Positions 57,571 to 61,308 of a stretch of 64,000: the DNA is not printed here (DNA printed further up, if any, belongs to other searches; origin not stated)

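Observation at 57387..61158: Giant three-module nuclease/exonuclease/helicase protein with an overlapping small partner gene: candidate stand-alone defence or DNA-processing system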

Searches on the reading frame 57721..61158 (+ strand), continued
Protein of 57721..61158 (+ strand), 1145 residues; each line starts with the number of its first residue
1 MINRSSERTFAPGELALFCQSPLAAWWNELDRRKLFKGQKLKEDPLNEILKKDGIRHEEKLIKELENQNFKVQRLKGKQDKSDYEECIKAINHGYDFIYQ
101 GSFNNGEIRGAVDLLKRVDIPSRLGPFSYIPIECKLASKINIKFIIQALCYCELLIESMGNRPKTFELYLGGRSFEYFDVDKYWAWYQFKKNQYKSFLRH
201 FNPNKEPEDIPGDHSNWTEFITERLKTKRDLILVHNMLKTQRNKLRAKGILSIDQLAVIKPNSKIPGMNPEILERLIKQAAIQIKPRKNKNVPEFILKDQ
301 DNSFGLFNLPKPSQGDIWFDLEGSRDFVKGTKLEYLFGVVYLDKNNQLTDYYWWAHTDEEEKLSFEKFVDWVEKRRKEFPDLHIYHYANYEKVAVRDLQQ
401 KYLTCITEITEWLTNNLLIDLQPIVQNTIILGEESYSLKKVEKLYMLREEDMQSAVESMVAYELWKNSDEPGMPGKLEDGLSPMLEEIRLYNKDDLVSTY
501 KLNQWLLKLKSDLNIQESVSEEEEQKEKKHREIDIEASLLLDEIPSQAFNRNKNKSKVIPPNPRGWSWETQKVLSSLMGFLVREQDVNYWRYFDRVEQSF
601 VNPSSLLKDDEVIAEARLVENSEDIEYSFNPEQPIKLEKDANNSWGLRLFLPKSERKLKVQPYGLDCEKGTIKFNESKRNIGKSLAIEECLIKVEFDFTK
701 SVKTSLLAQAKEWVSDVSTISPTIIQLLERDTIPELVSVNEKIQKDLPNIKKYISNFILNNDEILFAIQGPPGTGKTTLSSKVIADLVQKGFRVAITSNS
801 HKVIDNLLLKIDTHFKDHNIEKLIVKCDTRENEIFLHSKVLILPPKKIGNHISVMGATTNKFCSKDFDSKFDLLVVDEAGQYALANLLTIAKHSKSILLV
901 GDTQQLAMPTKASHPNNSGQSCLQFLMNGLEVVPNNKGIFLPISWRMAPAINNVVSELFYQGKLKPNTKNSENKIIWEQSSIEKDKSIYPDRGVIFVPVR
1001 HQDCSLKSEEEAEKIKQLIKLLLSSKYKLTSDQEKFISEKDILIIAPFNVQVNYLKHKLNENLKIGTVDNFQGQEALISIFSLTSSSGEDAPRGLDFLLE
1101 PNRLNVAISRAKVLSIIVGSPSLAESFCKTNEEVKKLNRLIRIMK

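Call 6: find_homologous_proteins(query=window:57721-61158:+, max_evalue=0.00001)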
Query window:57721-61158:+ (1145 aa): 349 proteins with E <= 0.00001 among 7390 candidates; the best 120 are listed.
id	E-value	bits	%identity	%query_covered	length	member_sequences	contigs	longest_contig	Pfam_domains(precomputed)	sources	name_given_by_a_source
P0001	0.0e+0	2590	100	100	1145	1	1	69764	PF03205.21,PF13087.13,PF13086.13,PF05127.22,PF01443.25,PF13604.13,PF13245.13,PF13482.13,PF04851.22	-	-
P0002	0.0e+0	2310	89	100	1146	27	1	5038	PF03205.21,PF13087.13,PF13086.13,PF05127.22,PF01443.25,PF13604.13,PF13245.13,PF13482.13,PF04851.22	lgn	-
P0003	0.0e+0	2161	83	100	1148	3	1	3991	PF13087.13,PF13086.13,PF05127.22,PF01443.25,PF13604.13,PF13245.13,PF13482.13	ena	-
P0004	0.0e+0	2139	82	100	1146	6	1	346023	PF13087.13,PF13086.13,PF05127.22,PF01443.25,PF13604.13,PF13245.13,PF13482.13,PF04851.22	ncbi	-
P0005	0.0e+0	2117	82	100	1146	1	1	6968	PF13087.13,PF13086.13,PF05127.22,PF01443.25,PF13604.13,PF13245.13,PF13482.13,PF04851.22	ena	-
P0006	0.0e+0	2105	80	100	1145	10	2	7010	PF13087.13,PF13086.13,PF05127.22,PF01443.25,PF13604.13,PF13245.13,PF13482.13,PF04851.22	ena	-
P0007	0.0e+0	2049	78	99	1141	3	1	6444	PF13087.13,PF13086.13,PF05127.22,PF01443.25,PF13604.13,PF13245.13,PF13482.13,PF13401.13,PF09848.16,PF04851.22,PF20720.4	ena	-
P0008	0.0e+0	1899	73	99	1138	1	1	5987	PF13087.13,PF13086.13,PF05127.22,PF01443.25,PF13604.13,PF13245.13,PF13482.13,PF13401.13,PF09848.16,PF04851.22,PF20720.4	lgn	-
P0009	0.0e+0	1895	72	99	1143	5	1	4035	PF13087.13,PF13086.13,PF05127.22,PF01443.25,PF13604.13,PF13245.13,PF13482.13,PF04851.22,PF20720.4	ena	-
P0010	0.0e+0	1886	72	100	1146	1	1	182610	PF13087.13,PF13086.13,PF05127.22,PF01443.25,PF13604.13,PF13245.13,PF13482.13,PF09848.16,PF04851.22,PF20720.4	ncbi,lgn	-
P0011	0.0e+0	1064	45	99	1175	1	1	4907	PF13087.13,PF13086.13,PF05127.22,PF01443.25,PF13604.13,PF13245.13,PF13482.13,PF09848.16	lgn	-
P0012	0.0e+0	1047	44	99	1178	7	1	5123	PF13087.13,PF13086.13,PF05127.22,PF13604.13,PF13245.13,PF13482.13,PF03308.23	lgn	-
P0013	0.0e+0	1047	44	99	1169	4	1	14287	PF13087.13,PF13086.13,PF05127.22,PF01443.25,PF13604.13,PF13245.13,PF13482.13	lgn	-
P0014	0.0e+0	1046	44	99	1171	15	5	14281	PF13087.13,PF13086.13,PF05127.22,PF01443.25,PF13604.13,PF13245.13,PF13482.13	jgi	jgi:predicted RecB family nuclease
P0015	0.0e+0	1043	45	99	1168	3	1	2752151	PF13087.13,PF13086.13,PF05127.22,PF01443.25,PF13604.13,PF13245.13,PF13482.13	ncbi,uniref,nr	ncbi:TM0106 family RecB-like putative nuclease [Synechococcus sp. LA31]|uniref:TM0106 family RecB-li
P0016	0.0e+0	1037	45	99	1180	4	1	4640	PF13087.13,PF13086.13,PF05127.22,PF01443.25,PF13604.13,PF13245.13,PF13482.13,PF09848.16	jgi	-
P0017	0.0e+0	1037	44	99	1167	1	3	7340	PF13087.13,PF13086.13,PF05127.22,PF01443.25,PF13604.13,PF13245.13,PF13482.13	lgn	-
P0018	0.0e+0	1037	45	100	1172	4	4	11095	PF13087.13,PF13086.13,PF05127.22,PF01443.25,PF13604.13,PF13245.13,PF13482.13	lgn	-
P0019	0.0e+0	1036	44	99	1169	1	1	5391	PF13087.13,PF13086.13,PF05127.22,PF01443.25,PF13604.13,PF13245.13,PF13482.13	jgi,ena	-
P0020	0.0e+0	1036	44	99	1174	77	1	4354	PF13087.13,PF13086.13,PF05127.22,PF01443.25,PF13604.13,PF13245.13,PF13482.13,PF09848.16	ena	-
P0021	0.0e+0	1034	44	99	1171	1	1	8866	PF13087.13,PF13086.13,PF05127.22,PF01443.25,PF13604.13,PF13245.13,PF13482.13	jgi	jgi:uncharacterized protein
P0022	0.0e+0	1034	45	99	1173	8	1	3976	PF13087.13,PF13086.13,PF05127.22,PF01443.25,PF13604.13,PF13245.13,PF13482.13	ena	-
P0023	0.0e+0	1030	44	99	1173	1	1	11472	PF13087.13,PF13086.13,PF05127.22,PF01443.25,PF13604.13,PF13245.13,PF13482.13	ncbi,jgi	jgi:predicted RecB family nuclease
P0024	0.0e+0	1029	45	99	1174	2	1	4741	PF13087.13,PF13086.13,PF05127.22,PF01443.25,PF13604.13,PF13245.13,PF13482.13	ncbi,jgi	jgi:predicted RecB family nuclease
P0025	0.0e+0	1028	44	99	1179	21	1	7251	PF13087.13,PF13086.13,PF05127.22,PF13604.13,PF13245.13,PF13482.13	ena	-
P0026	0.0e+0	1027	45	99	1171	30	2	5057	PF13087.13,PF13086.13,PF05127.22,PF01443.25,PF13604.13,PF13245.13,PF13482.13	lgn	-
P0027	0.0e+0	1026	43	100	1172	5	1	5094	PF13087.13,PF13086.13,PF05127.22,PF01443.25,PF13604.13,PF13245.13,PF13482.13,PF09848.16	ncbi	-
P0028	0.0e+0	1026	44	99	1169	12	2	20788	PF13087.13,PF13086.13,PF05127.22,PF13604.13,PF13245.13,PF13482.13,PF09848.16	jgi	jgi:predicted RecB family nuclease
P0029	0.0e+0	1025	44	99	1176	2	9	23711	PF13087.13,PF13086.13,PF05127.22,PF01443.25,PF13604.13,PF13245.13,PF13482.13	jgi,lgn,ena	-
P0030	0.0e+0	1023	44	99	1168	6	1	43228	PF13087.13,PF13086.13,PF05127.22,PF01443.25,PF13604.13,PF13245.13,PF13482.13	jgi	jgi:uncharacterized protein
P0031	0.0e+0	1020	44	98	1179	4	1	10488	PF13087.13,PF13086.13,PF05127.22,PF01443.25,PF13604.13,PF13245.13,PF13482.13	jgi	jgi:predicted RecB family nuclease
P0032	0.0e+0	1018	44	99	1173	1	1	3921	PF13087.13,PF13086.13,PF05127.22,PF01443.25,PF13604.13,PF13245.13,PF13482.13,PF09848.16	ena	-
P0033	0.0e+0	1017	44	99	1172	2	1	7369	PF13087.13,PF13086.13,PF05127.22,PF01443.25,PF13604.13,PF13245.13,PF13482.13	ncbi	-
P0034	0.0e+0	1015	44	99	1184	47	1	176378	PF13087.13,PF13086.13,PF05127.22,PF01443.25,PF13604.13,PF13245.13,PF13482.13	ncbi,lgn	-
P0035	0.0e+0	1015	44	100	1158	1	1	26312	PF13087.13,PF13086.13,PF05127.22,PF00270.36,PF13604.13,PF13245.13,PF13482.13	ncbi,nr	ncbi:TM0106 family RecB-like putative nuclease [Synechococcus sp. AH-601-P06]|nr:TM0106 family RecB-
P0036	0.0e+0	1014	43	100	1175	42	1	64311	PF13087.13,PF13086.13,PF05127.22,PF01443.25,PF13604.13,PF13245.13,PF13482.13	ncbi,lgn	-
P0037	0.0e+0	1013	43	99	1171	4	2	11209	PF13087.13,PF13086.13,PF05127.22,PF13604.13,PF13245.13,PF13482.13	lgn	-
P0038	0.0e+0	1012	43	99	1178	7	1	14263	PF13087.13,PF13086.13,PF05127.22,PF01443.25,PF13604.13,PF13245.13,PF13482.13,PF09848.16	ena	-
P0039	1.6e-298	1012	44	99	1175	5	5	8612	PF13087.13,PF13086.13,PF05127.22,PF13604.13,PF13245.13,PF13482.13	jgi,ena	-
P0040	7.0e-298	1009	43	99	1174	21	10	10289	PF13087.13,PF13086.13,PF05127.22,PF01443.25,PF13604.13,PF13245.13,PF13482.13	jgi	-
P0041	1.4e-297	1008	44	99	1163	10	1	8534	PF13087.13,PF13086.13,PF05127.22,PF13604.13,PF13245.13,PF13482.13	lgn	-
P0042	2.1e-297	1008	44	99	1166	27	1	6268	PF13087.13,PF13086.13,PF05127.22,PF13604.13,PF13245.13,PF13482.13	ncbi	-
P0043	2.3e-297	1008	43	99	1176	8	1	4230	PF13087.13,PF13086.13,PF05127.22,PF01443.25,PF13604.13,PF13245.13,PF13482.13,PF09848.16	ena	-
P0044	9.1e-297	1006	43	99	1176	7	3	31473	PF13087.13,PF13086.13,PF05127.22,PF01443.25,PF13604.13,PF13245.13,PF13482.13,PF09848.16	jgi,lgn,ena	jgi:uncharacterized protein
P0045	1.0e-296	1006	43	99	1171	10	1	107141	PF13087.13,PF13086.13,PF13604.13,PF13245.13,PF13482.13,PF13401.13,PF09848.16,PF04851.22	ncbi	-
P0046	1.8e-296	1005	44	99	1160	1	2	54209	PF13087.13,PF13086.13,PF05127.22,PF01443.25,PF13604.13,PF13245.13,PF13482.13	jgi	jgi:predicted RecB family nuclease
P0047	2.5e-296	1004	43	100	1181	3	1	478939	PF13087.13,PF13086.13,PF05127.22,PF13604.13,PF13245.13,PF13482.13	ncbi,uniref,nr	ncbi:TM0106 family RecB-like putative nuclease [Cyanobium sp. ATX 6F1]|uniref:TM0106 family RecB-lik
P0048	4.6e-296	1003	44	99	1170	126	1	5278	PF13087.13,PF13086.13,PF05127.22,PF01443.25,PF13604.13,PF13245.13,PF13482.13,PF09848.16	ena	-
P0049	4.8e-296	1003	44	99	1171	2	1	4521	PF13087.13,PF13086.13,PF05127.22,PF13604.13,PF13245.13,PF13482.13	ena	-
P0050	1.5e-294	998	44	99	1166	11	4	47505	PF13087.13,PF13086.13,PF05127.22,PF13604.13,PF13245.13,PF13482.13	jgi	jgi:predicted RecB family nuclease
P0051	6.9e-294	996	44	99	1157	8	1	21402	PF13087.13,PF13086.13,PF05127.22,PF01443.25,PF13604.13,PF13245.13,PF13482.13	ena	-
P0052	9.0e-294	996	43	99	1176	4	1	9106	PF13087.13,PF13086.13,PF05127.22,PF01443.25,PF13604.13,PF13245.13,PF13482.13,PF09848.16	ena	-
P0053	1.1e-293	996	43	100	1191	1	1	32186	PF13087.13,PF13086.13,PF05127.22,PF13604.13,PF13245.13,PF13482.13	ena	-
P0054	1.2e-293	995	44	99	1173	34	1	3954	PF13087.13,PF13086.13,PF05127.22,PF01443.25,PF13604.13,PF13245.13,PF13482.13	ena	-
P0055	3.0e-292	991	44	96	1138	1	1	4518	PF13087.13,PF13086.13,PF05127.22,PF01443.25,PF13604.13,PF13245.13,PF13482.13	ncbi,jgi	jgi:predicted RecB family nuclease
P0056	9.0e-292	989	43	99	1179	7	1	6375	PF13087.13,PF13086.13,PF05127.22,PF13604.13,PF13245.13,PF13482.13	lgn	-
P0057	1.0e-291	989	43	99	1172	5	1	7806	PF13087.13,PF13086.13,PF05127.22,PF01443.25,PF13604.13,PF13245.13,PF13482.13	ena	-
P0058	1.2e-291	989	44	99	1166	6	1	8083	PF13087.13,PF13086.13,PF05127.22,PF01443.25,PF13604.13,PF13245.13,PF13482.13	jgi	-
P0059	2.5e-291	988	44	99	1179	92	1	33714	PF13087.13,PF13086.13,PF05127.22,PF01443.25,PF13604.13,PF13245.13,PF13482.13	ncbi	-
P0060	3.7e-290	984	44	99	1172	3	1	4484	PF13087.13,PF13086.13,PF05127.22,PF01443.25,PF13604.13,PF13245.13,PF13482.13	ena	-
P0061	9.0e-290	983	43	99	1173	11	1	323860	PF13087.13,PF13086.13,PF05127.22,PF13604.13,PF13245.13,PF13482.13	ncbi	-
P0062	1.8e-289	982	42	100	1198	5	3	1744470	PF13087.13,PF13086.13,PF05127.22,PF13604.13,PF13245.13,PF13482.13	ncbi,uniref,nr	ncbi:TM0106 family RecB-like putative nuclease [Synechococcus sp. CS-1324]|uniref:TM0106 family RecB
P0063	3.0e-285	968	43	98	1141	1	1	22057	PF13087.13,PF13086.13,PF05127.22,PF01443.25,PF13604.13,PF13245.13,PF13482.13,PF03308.23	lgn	-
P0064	7.5e-285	966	43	99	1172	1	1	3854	PF13087.13,PF13086.13,PF05127.22,PF01443.25,PF13604.13,PF13245.13,PF13482.13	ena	-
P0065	1.4e-283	962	44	95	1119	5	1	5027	PF13087.13,PF13086.13,PF05127.22,PF01443.25,PF13604.13,PF13245.13,PF13482.13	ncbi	-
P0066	1.2e-282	959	42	99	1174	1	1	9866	PF13087.13,PF13086.13,PF05127.22,PF01443.25,PF13604.13,PF13245.13,PF13482.13,PF03308.23,PF13191.13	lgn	-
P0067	3.0e-279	948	43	94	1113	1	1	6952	PF13087.13,PF13086.13,PF05127.22,PF13604.13,PF13245.13,PF13482.13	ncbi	ncbi:MAG: hypothetical protein RLZZ216_1650, partial [Cyanobacteriota bacterium]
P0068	3.7e-277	941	43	94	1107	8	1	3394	PF13087.13,PF13086.13,PF05127.22,PF13604.13,PF13245.13,PF13482.13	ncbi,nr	ncbi:MAG: TM0106 family RecB-like putative nuclease, partial [Cyanobacteria bacterium]|nr:TM0106 fam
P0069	1.0e-268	913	42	95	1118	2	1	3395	PF13087.13,PF13086.13,PF05127.22,PF01443.25,PF13604.13,PF13245.13,PF13482.13,PF03308.23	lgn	-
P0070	5.5e-260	884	41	99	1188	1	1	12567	PF13087.13,PF13086.13,PF05127.22,PF01443.25,PF13604.13,PF13245.13,PF13482.13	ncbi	-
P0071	1.0e-259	883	43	89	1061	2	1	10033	PF13086.13,PF05127.22,PF00270.36,PF13604.13,PF13245.13,PF13482.13,PF03308.23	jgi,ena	jgi:uncharacterized protein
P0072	1.3e-258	879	40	100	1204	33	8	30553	PF13087.13,PF13086.13,PF05127.22,PF01443.25,PF13604.13,PF13245.13,PF13482.13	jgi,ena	jgi:uncharacterized protein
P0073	9.0e-258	877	39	100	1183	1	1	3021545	PF13087.13,PF13086.13,PF05127.22,PF13604.13,PF13245.13,PF13482.13,PF13401.13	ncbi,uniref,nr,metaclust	ncbi:TM0106 family RecB-like putative nuclease [Cyanobium sp. NIES-981]|uniref:TM0106 family RecB-li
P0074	5.7e-257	874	40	99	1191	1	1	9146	PF13087.13,PF13086.13,PF05127.22,PF13604.13,PF13245.13,PF13482.13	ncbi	ncbi:MAG: TM0106 family RecB-like putative nuclease [Synechococcus sp.]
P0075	8.8e-257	873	39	99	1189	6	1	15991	PF13087.13,PF13086.13,PF05127.22,PF13604.13,PF13245.13,PF13482.13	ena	-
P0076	1.5e-256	873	40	99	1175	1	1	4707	PF13087.13,PF13086.13,PF05127.22,PF01443.25,PF13604.13,PF13245.13,PF13482.13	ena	-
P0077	2.2e-256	872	40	99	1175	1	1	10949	PF13087.13,PF13086.13,PF05127.22,PF01443.25,PF13604.13,PF13245.13,PF13482.13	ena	-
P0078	2.5e-256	872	39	99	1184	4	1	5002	PF13087.13,PF13086.13,PF05127.22,PF01443.25,PF13604.13,PF13245.13,PF13482.13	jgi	-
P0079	8.9e-255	867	40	99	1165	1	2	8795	PF13087.13,PF13086.13,PF05127.22,PF01443.25,PF13604.13,PF13245.13,PF13482.13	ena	-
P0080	1.2e-253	863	40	99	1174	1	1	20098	PF13087.13,PF13086.13,PF05127.22,PF01443.25,PF13604.13,PF13245.13,PF13482.13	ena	-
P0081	1.6e-253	863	39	100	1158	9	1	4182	PF13087.13,PF13086.13,PF05127.22,PF01443.25,PF13604.13,PF13245.13,PF13482.13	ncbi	-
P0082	1.7e-253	862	39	100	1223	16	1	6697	PF13087.13,PF13086.13,PF05127.22,PF13604.13,PF13245.13,PF13482.13,PF13401.13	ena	-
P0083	2.8e-253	862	39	99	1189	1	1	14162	PF13087.13,PF13086.13,PF05127.22,PF01443.25,PF13604.13,PF13245.13,PF13482.13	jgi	-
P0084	4.3e-253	861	40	100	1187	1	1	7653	PF13087.13,PF13086.13,PF05127.22,PF01443.25,PF13604.13,PF13245.13,PF13482.13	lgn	-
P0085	4.9e-253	861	39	99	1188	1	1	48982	PF13087.13,PF13086.13,PF05127.22,PF13604.13,PF13245.13,PF13482.13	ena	-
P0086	5.5e-253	861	39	100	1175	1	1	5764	PF13087.13,PF13086.13,PF05127.22,PF01443.25,PF13604.13,PF13245.13,PF13482.13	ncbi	-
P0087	8.5e-253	860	39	100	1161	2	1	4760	PF13087.13,PF13086.13,PF05127.22,PF01443.25,PF13604.13,PF13245.13,PF13482.13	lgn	-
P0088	9.6e-253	860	39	99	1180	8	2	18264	PF13087.13,PF13086.13,PF05127.22,PF01443.25,PF13604.13,PF13245.13,PF13482.13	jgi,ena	jgi:uncharacterized protein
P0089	1.3e-252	860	40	99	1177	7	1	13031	PF13087.13,PF13086.13,PF05127.22,PF01443.25,PF13604.13,PF13245.13,PF13482.13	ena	-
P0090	3.6e-252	858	40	99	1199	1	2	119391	PF13087.13,PF13086.13,PF05127.22,PF01443.25,PF13604.13,PF13245.13,PF13482.13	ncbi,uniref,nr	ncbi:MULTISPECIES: TM0106 family RecB-like putative nuclease [Synechococcales]|uniref:TM0106 family 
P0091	1.0e-251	857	40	100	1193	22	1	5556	PF13087.13,PF13086.13,PF05127.22,PF01443.25,PF13604.13,PF13245.13,PF13482.13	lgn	-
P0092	1.7e-251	856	39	100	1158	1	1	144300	PF13087.13,PF13086.13,PF05127.22,PF01443.25,PF13604.13,PF13245.13,PF13482.13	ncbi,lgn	-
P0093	2.8e-251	855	39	99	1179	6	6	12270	PF13087.13,PF13086.13,PF05127.22,PF01443.25,PF13604.13,PF13245.13,PF13482.13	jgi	jgi:predicted RecB family nuclease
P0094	2.9e-251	855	39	100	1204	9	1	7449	PF13087.13,PF13086.13,PF01443.25,PF13604.13,PF13245.13,PF13482.13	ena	-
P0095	3.0e-251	855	39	100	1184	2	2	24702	PF13087.13,PF13086.13,PF05127.22,PF01443.25,PF13604.13,PF13245.13,PF13482.13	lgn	-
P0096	1.3e-250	853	39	99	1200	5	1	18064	PF13087.13,PF13086.13,PF05127.22,PF13604.13,PF13245.13,PF13482.13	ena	-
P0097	2.7e-250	852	39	99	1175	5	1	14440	PF13087.13,PF13086.13,PF05127.22,PF01443.25,PF13604.13,PF13245.13,PF13482.13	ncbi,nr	ncbi:MAG: TM0106 family RecB-like putative nuclease [Cyanobacteriota bacterium]|nr:TM0106 family Rec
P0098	3.9e-250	851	38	100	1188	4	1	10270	PF13087.13,PF13086.13,PF05127.22,PF01443.25,PF13604.13,PF13245.13,PF13482.13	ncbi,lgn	-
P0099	5.9e-250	851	39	99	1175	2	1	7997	PF13087.13,PF13086.13,PF05127.22,PF01443.25,PF13604.13,PF13245.13,PF13482.13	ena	-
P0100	6.9e-250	851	39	99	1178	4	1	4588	PF13087.13,PF13086.13,PF05127.22,PF13604.13,PF13245.13,PF13482.13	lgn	-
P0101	8.3e-250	850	39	100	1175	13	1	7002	PF13087.13,PF13086.13,PF05127.22,PF01443.25,PF13604.13,PF13245.13,PF13482.13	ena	-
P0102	1.0e-249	850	39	99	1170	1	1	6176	PF13087.13,PF13086.13,PF05127.22,PF01443.25,PF13604.13,PF13245.13,PF13482.13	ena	-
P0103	1.5e-249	849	39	100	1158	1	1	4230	PF13087.13,PF13086.13,PF05127.22,PF01443.25,PF13604.13,PF13245.13,PF13482.13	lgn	-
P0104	1.6e-249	849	39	99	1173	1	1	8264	PF13087.13,PF13086.13,PF05127.22,PF01443.25,PF13604.13,PF13245.13,PF13482.13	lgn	-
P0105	2.1e-249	849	39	99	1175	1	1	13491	PF13087.13,PF13086.13,PF05127.22,PF01443.25,PF13604.13,PF13245.13,PF13482.13,PF13401.13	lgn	-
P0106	3.4e-249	848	39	100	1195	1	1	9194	PF13087.13,PF13086.13,PF05127.22,PF01443.25,PF13604.13,PF13245.13,PF13482.13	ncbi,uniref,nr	ncbi:TM0106 family RecB-like putative nuclease [Synechococcus sp. EJ6-Ellesmere]|uniref:TM0106 famil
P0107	3.5e-249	848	38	99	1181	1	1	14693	PF13087.13,PF13086.13,PF05127.22,PF01443.25,PF13604.13,PF13245.13,PF13482.13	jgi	jgi:uncharacterized protein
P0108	5.2e-249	848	38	99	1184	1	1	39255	PF13087.13,PF13086.13,PF05127.22,PF01443.25,PF13604.13,PF13245.13,PF13482.13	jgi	jgi:uncharacterized protein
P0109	5.8e-249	847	39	100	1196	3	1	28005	PF13087.13,PF13086.13,PF05127.22,PF01443.25,PF13604.13,PF13245.13,PF13482.13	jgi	jgi:uncharacterized protein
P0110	8.7e-249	847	39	99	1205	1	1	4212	PF13087.13,PF13086.13,PF05127.22,PF01443.25,PF13604.13,PF13245.13,PF13482.13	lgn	-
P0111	1.1e-248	847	39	99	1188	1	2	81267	PF13087.13,PF13086.13,PF05127.22,PF01443.25,PF13604.13,PF13245.13,PF13482.13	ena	-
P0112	1.2e-248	846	39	99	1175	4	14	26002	PF13087.13,PF13086.13,PF05127.22,PF01443.25,PF13604.13,PF13245.13,PF13482.13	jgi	-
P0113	1.5e-248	846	40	100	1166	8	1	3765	PF13087.13,PF13086.13,PF05127.22,PF01443.25,PF13604.13,PF13245.13,PF13482.13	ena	-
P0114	3.5e-248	845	39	99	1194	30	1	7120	PF13087.13,PF13086.13,PF05127.22,PF01443.25,PF13604.13,PF13245.13,PF13482.13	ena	-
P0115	4.4e-248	845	40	99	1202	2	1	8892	PF13087.13,PF13086.13,PF05127.22,PF01443.25,PF13604.13,PF13245.13,PF13482.13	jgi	jgi:uncharacterized protein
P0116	5.6e-248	844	39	100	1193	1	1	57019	PF13087.13,PF13086.13,PF05127.22,PF01443.25,PF13604.13,PF13245.13,PF13482.13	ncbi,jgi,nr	ncbi:MAG: TM0106 family RecB-like putative nuclease [Cyanobacteria bacterium K_Offshore_surface_m2_0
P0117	1.4e-247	843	38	100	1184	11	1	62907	PF13087.13,PF13086.13,PF05127.22,PF01443.25,PF13604.13,PF13245.13,PF13482.13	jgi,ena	jgi:uncharacterized protein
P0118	2.0e-247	842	40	99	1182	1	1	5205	PF13087.13,PF13086.13,PF05127.22,PF01443.25,PF13604.13,PF13245.13,PF13482.13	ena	-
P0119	2.2e-247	842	39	99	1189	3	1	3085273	PF13087.13,PF13086.13,PF05127.22,PF01443.25,PF13604.13,PF13245.13,PF13482.13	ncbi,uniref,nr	ncbi:TM0106 family RecB-like putative nuclease [Synechococcus sp. CBW1107]|uniref:TM0106 family RecB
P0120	4.2e-247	841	39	100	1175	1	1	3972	PF13087.13,PF13086.13,PF05127.22,PF01443.25,PF13604.13,PF13245.13,PF13482.13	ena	-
